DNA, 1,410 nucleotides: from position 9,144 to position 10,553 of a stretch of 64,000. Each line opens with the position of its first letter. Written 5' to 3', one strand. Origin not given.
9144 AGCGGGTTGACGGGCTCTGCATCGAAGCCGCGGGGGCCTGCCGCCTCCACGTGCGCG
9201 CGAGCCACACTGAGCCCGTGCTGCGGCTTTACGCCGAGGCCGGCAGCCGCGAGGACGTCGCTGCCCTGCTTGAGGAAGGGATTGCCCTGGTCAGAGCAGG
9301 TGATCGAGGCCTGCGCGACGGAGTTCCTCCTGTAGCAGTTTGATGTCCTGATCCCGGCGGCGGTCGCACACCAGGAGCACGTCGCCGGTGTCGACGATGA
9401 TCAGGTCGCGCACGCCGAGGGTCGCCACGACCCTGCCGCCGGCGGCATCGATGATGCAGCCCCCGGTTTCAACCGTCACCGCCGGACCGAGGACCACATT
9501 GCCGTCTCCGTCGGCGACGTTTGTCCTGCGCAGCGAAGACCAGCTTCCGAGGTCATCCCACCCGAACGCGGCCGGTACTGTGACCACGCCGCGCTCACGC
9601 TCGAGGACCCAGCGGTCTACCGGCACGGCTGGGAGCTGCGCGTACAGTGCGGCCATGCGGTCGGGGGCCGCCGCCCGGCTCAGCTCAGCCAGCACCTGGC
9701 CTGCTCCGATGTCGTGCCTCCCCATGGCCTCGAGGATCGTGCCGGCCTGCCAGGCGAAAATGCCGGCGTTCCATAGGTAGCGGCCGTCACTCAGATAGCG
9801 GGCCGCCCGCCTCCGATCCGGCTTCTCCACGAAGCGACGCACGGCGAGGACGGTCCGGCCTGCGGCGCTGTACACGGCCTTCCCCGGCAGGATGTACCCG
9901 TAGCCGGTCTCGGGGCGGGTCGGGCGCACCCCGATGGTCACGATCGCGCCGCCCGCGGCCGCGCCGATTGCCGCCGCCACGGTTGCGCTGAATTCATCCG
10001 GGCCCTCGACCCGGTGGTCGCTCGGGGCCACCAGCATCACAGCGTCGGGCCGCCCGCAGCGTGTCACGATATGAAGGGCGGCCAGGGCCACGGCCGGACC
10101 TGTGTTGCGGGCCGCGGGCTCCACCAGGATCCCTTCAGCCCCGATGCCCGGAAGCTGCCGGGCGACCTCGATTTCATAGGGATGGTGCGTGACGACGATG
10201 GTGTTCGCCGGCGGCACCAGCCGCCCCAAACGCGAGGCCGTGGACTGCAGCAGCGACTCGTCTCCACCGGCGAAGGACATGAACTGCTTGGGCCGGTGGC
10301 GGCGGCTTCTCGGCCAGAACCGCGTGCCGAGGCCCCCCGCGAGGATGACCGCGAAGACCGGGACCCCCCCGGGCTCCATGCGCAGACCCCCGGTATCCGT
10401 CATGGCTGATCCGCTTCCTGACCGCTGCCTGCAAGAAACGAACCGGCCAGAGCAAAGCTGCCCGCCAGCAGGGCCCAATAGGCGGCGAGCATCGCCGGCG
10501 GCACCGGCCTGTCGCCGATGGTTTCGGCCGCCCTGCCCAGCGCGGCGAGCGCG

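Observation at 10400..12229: Catalytically degenerate ABC nucleotide-binding domain fused to a 380-aa Ala/Pro-rich domain, translationally coupled to manC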

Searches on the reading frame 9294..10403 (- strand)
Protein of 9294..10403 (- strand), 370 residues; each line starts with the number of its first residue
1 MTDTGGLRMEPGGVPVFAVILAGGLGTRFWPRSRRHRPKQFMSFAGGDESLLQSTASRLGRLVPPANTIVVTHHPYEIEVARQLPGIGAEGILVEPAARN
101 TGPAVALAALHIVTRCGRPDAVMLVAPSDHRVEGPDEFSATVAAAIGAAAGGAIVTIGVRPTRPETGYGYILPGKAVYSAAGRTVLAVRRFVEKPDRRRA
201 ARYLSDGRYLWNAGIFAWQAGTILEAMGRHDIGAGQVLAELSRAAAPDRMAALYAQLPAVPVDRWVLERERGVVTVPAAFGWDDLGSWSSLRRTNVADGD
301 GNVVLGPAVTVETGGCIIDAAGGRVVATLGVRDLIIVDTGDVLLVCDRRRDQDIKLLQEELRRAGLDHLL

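Call 5: search_protein_families(library=pfam, proteins=[window:9294-10403:-], max_evalue=0.1)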
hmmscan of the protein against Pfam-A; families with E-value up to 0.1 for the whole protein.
window:9294-10403:- (370 aa): 4 families
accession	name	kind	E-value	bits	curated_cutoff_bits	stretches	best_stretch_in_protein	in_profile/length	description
PF00483.29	NTP_transferase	-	2.7e-36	125.9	21.2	1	18-297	2-241/245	Nucleotidyl transferase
PF22640.1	ManC_GMP_beta-helix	-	1.8e-14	53.8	27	1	308-361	3-55/55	MannoseP isomerase/GMP-like beta-helix domain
PF12804.13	NTP_transf_3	-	6e-07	30.2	27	1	18-144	1-110/160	MobA-like NTP transferase domain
PF02663.19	FmdE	-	0.013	16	22.9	1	309-352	34-78/133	FmdE, Molybdenum formylmethanofuran dehydrogenase operon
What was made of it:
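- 9291..10403 (-): manC (GDP-mannose pyrophosphorylase type, 370 aa), the downstream gene. Pfam NTP_transferase and ManC_GMP_beta-helix (call 5).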
